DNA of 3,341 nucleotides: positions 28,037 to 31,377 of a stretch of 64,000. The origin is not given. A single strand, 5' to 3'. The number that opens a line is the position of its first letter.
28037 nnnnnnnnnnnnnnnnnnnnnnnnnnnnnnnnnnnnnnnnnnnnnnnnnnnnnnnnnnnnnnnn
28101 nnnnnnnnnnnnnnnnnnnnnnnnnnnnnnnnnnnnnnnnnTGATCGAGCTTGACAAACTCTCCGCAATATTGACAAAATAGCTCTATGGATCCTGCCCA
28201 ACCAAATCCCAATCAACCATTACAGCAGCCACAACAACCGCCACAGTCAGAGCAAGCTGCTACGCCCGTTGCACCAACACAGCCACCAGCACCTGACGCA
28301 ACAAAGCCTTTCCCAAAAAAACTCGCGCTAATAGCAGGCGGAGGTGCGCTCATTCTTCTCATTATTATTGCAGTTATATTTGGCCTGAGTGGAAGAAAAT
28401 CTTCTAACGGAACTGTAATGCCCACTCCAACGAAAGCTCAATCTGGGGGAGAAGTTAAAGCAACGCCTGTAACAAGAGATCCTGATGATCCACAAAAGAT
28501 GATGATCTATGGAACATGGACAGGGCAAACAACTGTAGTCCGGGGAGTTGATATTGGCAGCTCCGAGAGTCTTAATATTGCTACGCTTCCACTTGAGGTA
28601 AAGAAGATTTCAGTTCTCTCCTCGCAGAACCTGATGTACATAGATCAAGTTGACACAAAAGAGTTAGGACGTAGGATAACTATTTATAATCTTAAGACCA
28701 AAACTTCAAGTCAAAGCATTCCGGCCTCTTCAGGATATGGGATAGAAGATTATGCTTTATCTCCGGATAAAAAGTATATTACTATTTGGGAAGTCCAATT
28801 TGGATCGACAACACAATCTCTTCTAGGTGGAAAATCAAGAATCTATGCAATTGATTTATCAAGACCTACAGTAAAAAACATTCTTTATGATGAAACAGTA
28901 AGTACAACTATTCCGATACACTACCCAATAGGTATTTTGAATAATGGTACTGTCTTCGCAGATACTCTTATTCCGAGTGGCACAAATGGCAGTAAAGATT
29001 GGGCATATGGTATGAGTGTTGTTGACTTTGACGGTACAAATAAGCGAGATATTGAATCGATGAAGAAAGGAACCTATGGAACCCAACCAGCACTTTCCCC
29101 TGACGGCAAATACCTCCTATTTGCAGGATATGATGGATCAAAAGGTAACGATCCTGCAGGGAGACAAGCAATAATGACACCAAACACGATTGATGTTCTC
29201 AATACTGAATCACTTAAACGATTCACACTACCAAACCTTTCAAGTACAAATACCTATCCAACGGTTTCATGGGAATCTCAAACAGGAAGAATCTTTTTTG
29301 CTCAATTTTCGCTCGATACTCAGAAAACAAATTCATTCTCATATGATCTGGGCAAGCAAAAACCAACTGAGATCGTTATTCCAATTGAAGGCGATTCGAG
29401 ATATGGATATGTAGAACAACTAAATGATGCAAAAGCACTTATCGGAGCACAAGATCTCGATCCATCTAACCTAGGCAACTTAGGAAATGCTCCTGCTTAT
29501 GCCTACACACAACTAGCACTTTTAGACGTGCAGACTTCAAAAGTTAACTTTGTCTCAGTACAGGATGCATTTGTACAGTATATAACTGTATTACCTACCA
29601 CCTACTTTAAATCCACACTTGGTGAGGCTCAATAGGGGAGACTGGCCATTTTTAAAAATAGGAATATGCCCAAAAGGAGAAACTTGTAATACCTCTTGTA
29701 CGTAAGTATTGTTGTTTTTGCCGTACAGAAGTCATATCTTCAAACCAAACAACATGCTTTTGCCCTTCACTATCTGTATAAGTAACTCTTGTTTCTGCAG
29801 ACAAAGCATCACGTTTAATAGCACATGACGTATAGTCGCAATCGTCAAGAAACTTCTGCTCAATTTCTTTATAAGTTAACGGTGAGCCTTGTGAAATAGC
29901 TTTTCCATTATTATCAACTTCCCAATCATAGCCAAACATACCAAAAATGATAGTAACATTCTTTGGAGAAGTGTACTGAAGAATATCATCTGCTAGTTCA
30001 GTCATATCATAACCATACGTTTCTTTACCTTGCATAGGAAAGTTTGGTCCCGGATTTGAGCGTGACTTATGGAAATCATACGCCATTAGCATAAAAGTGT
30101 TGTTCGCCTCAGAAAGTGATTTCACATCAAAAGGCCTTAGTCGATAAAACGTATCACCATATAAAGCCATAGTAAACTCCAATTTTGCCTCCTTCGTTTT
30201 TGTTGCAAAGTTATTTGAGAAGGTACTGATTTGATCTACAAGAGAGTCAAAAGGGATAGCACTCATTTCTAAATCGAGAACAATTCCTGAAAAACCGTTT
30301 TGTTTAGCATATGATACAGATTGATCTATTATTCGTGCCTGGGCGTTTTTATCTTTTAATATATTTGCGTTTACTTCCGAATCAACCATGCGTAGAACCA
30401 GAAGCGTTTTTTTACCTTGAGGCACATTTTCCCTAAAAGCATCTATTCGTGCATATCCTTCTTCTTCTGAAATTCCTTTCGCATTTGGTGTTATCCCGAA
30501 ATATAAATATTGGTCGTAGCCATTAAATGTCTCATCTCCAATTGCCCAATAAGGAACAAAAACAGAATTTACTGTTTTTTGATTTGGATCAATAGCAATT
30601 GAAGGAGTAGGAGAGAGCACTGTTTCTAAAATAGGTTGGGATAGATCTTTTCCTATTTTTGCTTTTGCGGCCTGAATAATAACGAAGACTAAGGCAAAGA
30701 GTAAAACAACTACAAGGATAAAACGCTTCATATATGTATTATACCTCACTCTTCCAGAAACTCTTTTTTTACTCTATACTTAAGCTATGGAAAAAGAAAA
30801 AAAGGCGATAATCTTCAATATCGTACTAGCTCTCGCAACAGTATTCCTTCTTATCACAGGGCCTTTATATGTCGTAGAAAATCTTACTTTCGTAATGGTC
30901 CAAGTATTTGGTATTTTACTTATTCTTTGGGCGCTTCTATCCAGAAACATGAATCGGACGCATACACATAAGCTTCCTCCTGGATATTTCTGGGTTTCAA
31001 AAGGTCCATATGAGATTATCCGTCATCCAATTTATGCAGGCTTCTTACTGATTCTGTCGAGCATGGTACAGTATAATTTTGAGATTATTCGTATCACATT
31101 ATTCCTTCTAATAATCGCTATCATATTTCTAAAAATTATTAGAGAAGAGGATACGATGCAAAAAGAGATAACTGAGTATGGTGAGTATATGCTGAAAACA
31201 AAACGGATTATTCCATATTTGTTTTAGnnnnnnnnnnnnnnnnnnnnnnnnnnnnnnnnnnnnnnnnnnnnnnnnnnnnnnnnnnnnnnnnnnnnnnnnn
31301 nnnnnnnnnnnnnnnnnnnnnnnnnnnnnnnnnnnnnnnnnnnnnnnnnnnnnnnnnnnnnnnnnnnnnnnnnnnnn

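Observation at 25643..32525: fusA and tuf separated by a roughly 6.9-kb accessory insertion; rpsL-rpsG not upstream of fusA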

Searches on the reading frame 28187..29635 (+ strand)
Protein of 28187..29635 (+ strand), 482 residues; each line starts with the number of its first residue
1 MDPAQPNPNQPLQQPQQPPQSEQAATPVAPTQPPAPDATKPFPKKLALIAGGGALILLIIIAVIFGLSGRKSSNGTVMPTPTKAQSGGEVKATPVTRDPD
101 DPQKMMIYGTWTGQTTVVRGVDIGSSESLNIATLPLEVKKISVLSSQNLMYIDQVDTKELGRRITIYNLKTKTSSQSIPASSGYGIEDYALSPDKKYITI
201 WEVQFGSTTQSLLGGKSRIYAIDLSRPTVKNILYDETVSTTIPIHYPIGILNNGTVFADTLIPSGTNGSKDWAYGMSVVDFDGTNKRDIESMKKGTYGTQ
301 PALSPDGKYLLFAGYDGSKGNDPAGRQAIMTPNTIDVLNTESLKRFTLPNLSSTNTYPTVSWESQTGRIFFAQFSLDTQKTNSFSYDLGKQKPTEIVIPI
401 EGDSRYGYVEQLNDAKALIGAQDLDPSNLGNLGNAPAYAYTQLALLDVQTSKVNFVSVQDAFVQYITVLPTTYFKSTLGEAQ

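Call 3: search_protein_families(library=pfam, proteins=[window:28187-29635:+])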
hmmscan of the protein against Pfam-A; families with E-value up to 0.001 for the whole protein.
window:28187-29635:+ (482 aa): 0 families

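Call 4: search_protein_families(library=ncbifam, proteins=[window:28187-29635:+])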
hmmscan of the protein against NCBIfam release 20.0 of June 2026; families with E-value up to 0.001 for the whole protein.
window:28187-29635:+ (482 aa): 0 families

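Call 16: search_protein_families(library=pfam, max_evalue=5, proteins=[window:28187-29635:+])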
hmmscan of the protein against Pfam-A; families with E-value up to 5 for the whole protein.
window:28187-29635:+ (482 aa): 1 family
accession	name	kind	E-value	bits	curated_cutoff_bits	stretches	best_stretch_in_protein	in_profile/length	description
PF07676.18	PD40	-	0.0012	19.2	20.9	1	299-315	12-28/38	WD40-like Beta Propeller Repeat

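Call 41: find_homologous_proteins(query=window:28187-29635:+, max_evalue=0.00001)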
Query window:28187-29635:+ (482 aa): 86 proteins with E <= 0.00001 among 8000 candidates.
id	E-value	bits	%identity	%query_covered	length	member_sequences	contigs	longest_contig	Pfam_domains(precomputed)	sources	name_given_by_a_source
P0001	0.0e+0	1070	100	100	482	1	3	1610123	-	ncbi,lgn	-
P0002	1.1e-202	692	65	99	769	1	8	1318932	-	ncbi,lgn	-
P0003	1.5e-180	619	64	81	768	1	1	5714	-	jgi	jgi:hypothetical protein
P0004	1.0e-176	606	59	98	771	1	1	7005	-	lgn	-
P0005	6.0e-176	604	57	99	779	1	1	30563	-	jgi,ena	jgi:hypothetical protein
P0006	3.3e-174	598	57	99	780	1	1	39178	-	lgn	-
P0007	1.1e-173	596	63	81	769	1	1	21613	-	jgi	jgi:hypothetical protein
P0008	2.6e-170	585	59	94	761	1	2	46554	-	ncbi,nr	ncbi:MAG: hypothetical protein H0W89_01880 [Candidatus Levybacteria bacterium]|nr:hypothetical prote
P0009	2.2e-169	582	58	95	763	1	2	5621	-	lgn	-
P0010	6.0e-167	574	56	96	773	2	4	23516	-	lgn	-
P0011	2.6e-147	509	50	99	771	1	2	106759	-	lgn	-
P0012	2.4e-146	506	52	100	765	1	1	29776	-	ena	-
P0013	4.2e-143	496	50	98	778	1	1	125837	-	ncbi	-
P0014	4.0e-141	489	51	78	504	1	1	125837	-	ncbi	-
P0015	6.4e-141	488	50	96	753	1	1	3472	-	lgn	-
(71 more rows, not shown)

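Call 44: find_encoding_contigs(protein=P0001, flank=10000, max_places=4)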
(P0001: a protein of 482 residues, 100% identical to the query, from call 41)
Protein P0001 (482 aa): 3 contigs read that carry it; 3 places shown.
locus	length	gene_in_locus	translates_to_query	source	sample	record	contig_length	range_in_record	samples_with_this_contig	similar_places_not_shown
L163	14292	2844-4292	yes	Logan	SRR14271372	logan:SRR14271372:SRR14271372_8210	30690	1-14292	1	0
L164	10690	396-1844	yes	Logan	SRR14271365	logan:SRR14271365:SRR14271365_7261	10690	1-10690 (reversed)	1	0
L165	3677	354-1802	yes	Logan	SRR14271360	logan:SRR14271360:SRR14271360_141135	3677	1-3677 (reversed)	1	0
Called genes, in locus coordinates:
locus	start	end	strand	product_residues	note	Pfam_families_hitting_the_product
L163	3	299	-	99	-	?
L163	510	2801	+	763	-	-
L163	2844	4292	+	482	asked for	-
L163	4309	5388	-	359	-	PF00704:Glyco_hydro_18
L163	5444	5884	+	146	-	PF04140:ICMT (weak)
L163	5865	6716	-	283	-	PF02585:PIG-L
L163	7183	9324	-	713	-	PF00009:GTP_EFTU, PF22042:EF-G_D2, PF03144:GTP_EFTU_D2, PF14492:EFG_III, PF16658:RF3_C, PF03764:EFG_IV, PF00679:EFG_C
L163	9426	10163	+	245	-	-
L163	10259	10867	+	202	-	-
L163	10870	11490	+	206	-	PF04350:PilO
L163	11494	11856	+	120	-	-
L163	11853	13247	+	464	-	PF00041:fn3 (weak), PF16656:Pur_ac_phosph_N (weak), PF19077:Big_13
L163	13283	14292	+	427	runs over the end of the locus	PF00070:Pyr_redox (faint), PF00890:FAD_binding_2 (weak), PF01266:DAO, PF01593:Amino_oxidase, PF01946:Thi4 (weak), PF07992:Pyr_redox_2 (faint), PF13450:NAD_binding_8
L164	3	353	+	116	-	?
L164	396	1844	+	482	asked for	-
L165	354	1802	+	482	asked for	-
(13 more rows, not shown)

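Call 52: predict_structure(alignment_id=A2)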
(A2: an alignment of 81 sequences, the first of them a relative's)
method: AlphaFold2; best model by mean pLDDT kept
length: 482 residues; sequences in the alignment: 81
mean_pLDDT: 86.9   pTM: 0.78
mean pLDDT of the five models: 86.9, 86.7, 86.2, 85.9, 85.9
residues with pLDDT >= 90: 344; 70-90: 52; 50-70: 45; < 50: 41
segments of 3 or more residues with pLDDT < 50: 2-8, 10-14, 71-89
pLDDT, mean of each block of 10 residues (from residue 1): 45 49 54 62 77 90 69 45 43 59 91 97 95 98 98 97 98 97 98 98 94 95 98 97 97 98 68 94 98 94 98 93 81 97 98 96 95 94 95 94 90 94 93 95 95 95 97 87 40
secondary structure, 60 per line:
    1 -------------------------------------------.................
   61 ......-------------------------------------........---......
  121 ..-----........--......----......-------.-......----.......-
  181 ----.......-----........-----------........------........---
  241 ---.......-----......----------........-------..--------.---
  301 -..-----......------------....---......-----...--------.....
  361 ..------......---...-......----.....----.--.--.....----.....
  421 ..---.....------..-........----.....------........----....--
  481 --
elements in order: H44-66 E104-111 E115-122 E128-135 E138-143 E148-153 E163-168 E173-179 E185-191 E197-204 E216-223 E230-237 E244-250 E256-261 E272-279 E309-314 H327-330 E334-339 E345-347 E356-362 E369-374 E382-387 E392-396 E407-411 E416-422 E440-447 E452-456 E463-470 H475-478

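Call 54: fold_search(model_id=the predicted structure, library=pdb)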
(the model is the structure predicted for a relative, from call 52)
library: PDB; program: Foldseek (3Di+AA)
matches with E <= 10: 1427; with E <= 0.001: 818
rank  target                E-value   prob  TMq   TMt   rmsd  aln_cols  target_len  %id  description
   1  3pe7                  7.5e-12  1.00  0.41  0.50   9.6       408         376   13  Oligogalacturonate lyase in complex with manganese (released 2010-11-03)
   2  3c5m_A                1.1e-10  1.00  0.41  0.51   8.8       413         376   10  Crystal structure of oligogalacturonate lyase (VPA0088) from Vibrio parahaemolyticus. Northeast Structural Genomics Co (released 2008-02-26)
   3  3c5m_B                1.8e-10  1.00  0.42  0.51   8.8       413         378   10  Crystal structure of oligogalacturonate lyase (VPA0088) from Vibrio parahaemolyticus. Northeast Structural Genomics Co (released 2008-02-26)
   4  6rtd_B                8.9e-10  1.00  0.39  0.40  10.0       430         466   12  Dihydro-heme d1 dehydrogenase NirN in complex with DHE (released 2019-06-19)
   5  2i0r_A                1.5e-09  1.00  0.41  0.52   8.3       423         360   12  Crystal structure of aromatic amine dehydrogenase TTQ-formamide adduct (released 2007-04-24)
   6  2agl_A                1.7e-09  1.00  0.41  0.51   8.4       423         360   12  Crystal structure of the phenylhydrazine adduct of aromatic amine dehydrogenase from Alcaligenes faecalis (released 2006-04-25)
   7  2ah1_A                1.7e-09  1.00  0.40  0.50   8.6       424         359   11  Crystal structure of aromatic amine dehydrogenase (AADH) from Alcaligenes faecalis (released 2006-04-25)
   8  7mqa_LR               1.7e-09  1.00  0.32  0.22  10.5       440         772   10  Cryo-EM structure of the human SSU processome, state post-A1 (released 2021-09-22)
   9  1jju_B                1.8e-09  1.00  0.41  0.54   7.5       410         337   13  Structure of a Quinohemoprotein Amine Dehydrogenase with a Unique Redox Cofactor and Highly Unusual Crosslinking (released 2001-12-12)
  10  6rte_A                1.9e-09  1.00  0.38  0.40  10.1       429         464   13  Dihydro-heme d1 dehydrogenase NirN in complex with DHE (released 2019-06-19)
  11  8wt1_D                2.3e-09  1.00  0.45  0.35   7.8       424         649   11  Crystal structure of S9 carboxypeptidase from Geobacillus sterothermophilus (released 2024-03-13)
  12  2hxc_A                3.3e-09  1.00  0.41  0.52   8.3       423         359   11  Crystal structure of the benzylamine complex of aromatic amine dehydrogenase in N-semiquinone form (released 2006-09-26)
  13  7mq8_LR               3.4e-09  1.00  0.29  0.21  12.8       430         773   10  Cryo-EM structure of the human SSU processome, state pre-A1 (released 2021-09-22)
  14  2agl_B                4.4e-09  1.00  0.40  0.51   8.6       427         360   12  Crystal structure of the phenylhydrazine adduct of aromatic amine dehydrogenase from Alcaligenes faecalis (released 2006-04-25)
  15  2agw_B                4.4e-09  1.00  0.37  0.46  11.4       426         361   12  Crystal structure of tryptamine-reduced aromatic amine dehydrogenase (AADH) from Alcaligenes faecalis in complex with  (released 2006-04-25)
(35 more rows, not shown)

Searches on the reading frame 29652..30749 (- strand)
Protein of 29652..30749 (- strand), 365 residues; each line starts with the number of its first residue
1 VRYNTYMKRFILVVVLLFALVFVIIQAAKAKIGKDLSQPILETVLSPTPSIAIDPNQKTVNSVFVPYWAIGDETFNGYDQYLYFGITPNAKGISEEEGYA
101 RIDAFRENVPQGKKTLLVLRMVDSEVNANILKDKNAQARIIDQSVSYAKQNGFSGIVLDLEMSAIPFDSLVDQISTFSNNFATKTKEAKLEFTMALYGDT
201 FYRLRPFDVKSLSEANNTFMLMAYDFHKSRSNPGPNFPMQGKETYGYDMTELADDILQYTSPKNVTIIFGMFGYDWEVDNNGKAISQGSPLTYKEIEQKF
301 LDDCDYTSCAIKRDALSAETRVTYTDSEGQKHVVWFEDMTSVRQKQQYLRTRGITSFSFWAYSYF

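Call 3: search_protein_families(library=pfam, proteins=[window:29652-30749:-])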
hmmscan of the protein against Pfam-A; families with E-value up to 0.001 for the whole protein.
window:29652-30749:- (365 aa): 1 family
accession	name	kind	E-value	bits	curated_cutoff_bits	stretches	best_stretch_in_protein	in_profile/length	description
PF00704.34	Glyco_hydro_18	-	2.3e-19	70.7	29.6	1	122-363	75-315/317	Glycosyl hydrolases family 18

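Call 4: search_protein_families(library=ncbifam, proteins=[window:29652-30749:-])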
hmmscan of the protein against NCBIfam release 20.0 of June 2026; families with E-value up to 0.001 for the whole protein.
window:29652-30749:- (365 aa): 1 family
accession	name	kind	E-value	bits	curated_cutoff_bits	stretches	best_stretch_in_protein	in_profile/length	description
NF052619.1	ChiD_Serratia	equivalog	0.00091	18.3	750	0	284-363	318-397/416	chitinase ChiD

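Call 17: search_solved_structures(query=window:29652-30749:-, max_evalue=0.01)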
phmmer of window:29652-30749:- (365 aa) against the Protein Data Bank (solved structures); distinct sequences matched with E-value up to 0.01: 26.
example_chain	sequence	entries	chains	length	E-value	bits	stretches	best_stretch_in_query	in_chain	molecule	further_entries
3cz8_A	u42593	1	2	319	6.2e-12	48.8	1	108-361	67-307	Putative sporulation-specific glycosylase ydhD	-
4wiw_A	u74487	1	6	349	1.3e-10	44.5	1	115-363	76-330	Glycoside hydrolase family 18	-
4q6t_A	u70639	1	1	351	2e-07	33.9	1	123-364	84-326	Glycosyl hydrolase, family 18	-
4mnj_A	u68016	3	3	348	1.9e-06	30.8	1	113-362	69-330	Chitinase A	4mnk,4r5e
4mnl_A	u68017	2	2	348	4e-06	29.7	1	113-362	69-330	Chitinase A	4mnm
3wij_A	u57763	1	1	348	4e-06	29.7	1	113-362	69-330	Chitinase A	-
3alf_A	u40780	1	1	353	4.2e-06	29.6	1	128-361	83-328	Chitinase, class V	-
3alg_A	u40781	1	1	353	8.7e-06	28.6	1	128-361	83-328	Chitinase, class V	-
4s3j_A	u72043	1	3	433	1.3e-05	28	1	209-361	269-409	Cortical-lytic enzyme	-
4s3k_A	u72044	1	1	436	2.7e-05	26.9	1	124-361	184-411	Spore germination protein YaaH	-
6g9c_A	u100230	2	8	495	0.0003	23.5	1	136-361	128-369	Immunomodulatory active chitinase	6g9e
1hkk_A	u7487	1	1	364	0.00073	22.2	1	128-362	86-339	CHITOTRIOSIDASE-1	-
1hki_A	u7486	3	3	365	0.00074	22.2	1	128-362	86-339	CHITOTRIOSIDASE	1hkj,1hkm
1lg1_A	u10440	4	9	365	0.0008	22.1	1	128-362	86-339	chitotriosidase | Chitotriosidase-1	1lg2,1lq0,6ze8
4wjx_A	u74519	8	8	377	0.00089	22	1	128-362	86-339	Chitotriosidase-1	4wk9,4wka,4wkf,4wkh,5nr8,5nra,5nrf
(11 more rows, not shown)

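Call 32: find_related_loci(query=A1, collection=metagenome_contigs, flank=10000)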
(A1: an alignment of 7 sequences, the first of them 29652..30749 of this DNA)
Query A1 (365 aa) in metagenome_contigs; peptide patterns used: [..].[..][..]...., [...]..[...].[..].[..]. (x = any residue, [..] = any of these).
600 stretches matched a pattern (row limit reached: there are more); 146 encode a relative of the query (tblastn E <= 1e-3); the best 80 are kept; 80 distinct loci.
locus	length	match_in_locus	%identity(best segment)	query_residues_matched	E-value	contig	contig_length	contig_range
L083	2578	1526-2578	53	1-349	1e-145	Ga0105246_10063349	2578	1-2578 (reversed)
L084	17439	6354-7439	51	5-365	2e-133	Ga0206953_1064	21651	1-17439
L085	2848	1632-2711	50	6-365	2e-138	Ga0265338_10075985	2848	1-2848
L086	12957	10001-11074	51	7-365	8e-132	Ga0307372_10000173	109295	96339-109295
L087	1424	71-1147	48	7-365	7e-137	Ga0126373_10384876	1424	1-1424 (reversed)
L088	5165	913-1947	50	17-365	5e-124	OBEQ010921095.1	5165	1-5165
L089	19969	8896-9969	50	12-365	8e-119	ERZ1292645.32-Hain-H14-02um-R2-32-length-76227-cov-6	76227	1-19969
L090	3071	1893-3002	51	3-365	3e-122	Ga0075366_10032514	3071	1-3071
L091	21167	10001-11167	46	1-365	4e-118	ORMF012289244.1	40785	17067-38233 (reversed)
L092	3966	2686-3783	47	7-365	2e-116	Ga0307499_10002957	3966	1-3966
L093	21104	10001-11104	46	3-365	6e-111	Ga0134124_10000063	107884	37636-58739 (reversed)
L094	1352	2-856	54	81-365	3e-120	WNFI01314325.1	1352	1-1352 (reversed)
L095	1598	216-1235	48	26-361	4e-118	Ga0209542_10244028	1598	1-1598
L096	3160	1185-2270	49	3-365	1e-112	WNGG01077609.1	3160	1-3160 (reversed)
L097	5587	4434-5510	46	8-365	1e-104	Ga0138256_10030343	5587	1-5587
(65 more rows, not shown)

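Call 58: search_protein_families(library=phrogs, max_evalue=0.01, proteins=[window:29652-30749:-])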
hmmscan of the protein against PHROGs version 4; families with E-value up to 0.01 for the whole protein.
window:29652-30749:- (365 aa): 2 families
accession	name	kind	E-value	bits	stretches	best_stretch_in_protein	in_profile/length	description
phrog_35905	-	unknown function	3.6e-10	40.7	1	122-364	115-358/383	-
phrog_3432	-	tail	0.00011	21.6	1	124-295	78-250/812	minor tail protein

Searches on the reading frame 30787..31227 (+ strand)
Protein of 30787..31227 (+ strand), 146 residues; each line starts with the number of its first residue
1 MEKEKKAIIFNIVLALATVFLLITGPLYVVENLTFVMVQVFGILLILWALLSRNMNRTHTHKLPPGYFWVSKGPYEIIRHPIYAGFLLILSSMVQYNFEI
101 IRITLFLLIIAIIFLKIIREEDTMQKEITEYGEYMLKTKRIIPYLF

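Call 3: search_protein_families(library=pfam, proteins=[window:30787-31227:+])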
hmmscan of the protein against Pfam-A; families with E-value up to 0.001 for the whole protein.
window:30787-31227:+ (146 aa): 2 families
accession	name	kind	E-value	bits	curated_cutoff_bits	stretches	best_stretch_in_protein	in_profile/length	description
PF04140.19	ICMT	-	3e-07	31.2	24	1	37-124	3-93/95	Isoprenylcysteine carboxyl methyltransferase (ICMT) family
PF04191.18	PEMT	-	8.1e-05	23.5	25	1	40-126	11-100/105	Phospholipid methyltransferase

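Call 4: search_protein_families(library=ncbifam, proteins=[window:30787-31227:+])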
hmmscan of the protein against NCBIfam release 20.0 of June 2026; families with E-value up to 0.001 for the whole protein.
window:30787-31227:+ (146 aa): 1 family
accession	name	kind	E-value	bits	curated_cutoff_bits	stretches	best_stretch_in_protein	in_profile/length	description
NF040696.1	isopcys_mtase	equivalog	5.3e-11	42.7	160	1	29-144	72-189/190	protein-S-isoprenylcysteine O-methyltransferase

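Call 58: search_protein_families(library=phrogs, max_evalue=0.01, proteins=[window:30787-31227:+])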
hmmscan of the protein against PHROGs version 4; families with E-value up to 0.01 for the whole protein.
window:30787-31227:+ (146 aa): 1 family
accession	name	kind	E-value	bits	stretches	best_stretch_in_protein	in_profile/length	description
phrog_26245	-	unknown function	0.00015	22.9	1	60-141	47-130/131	-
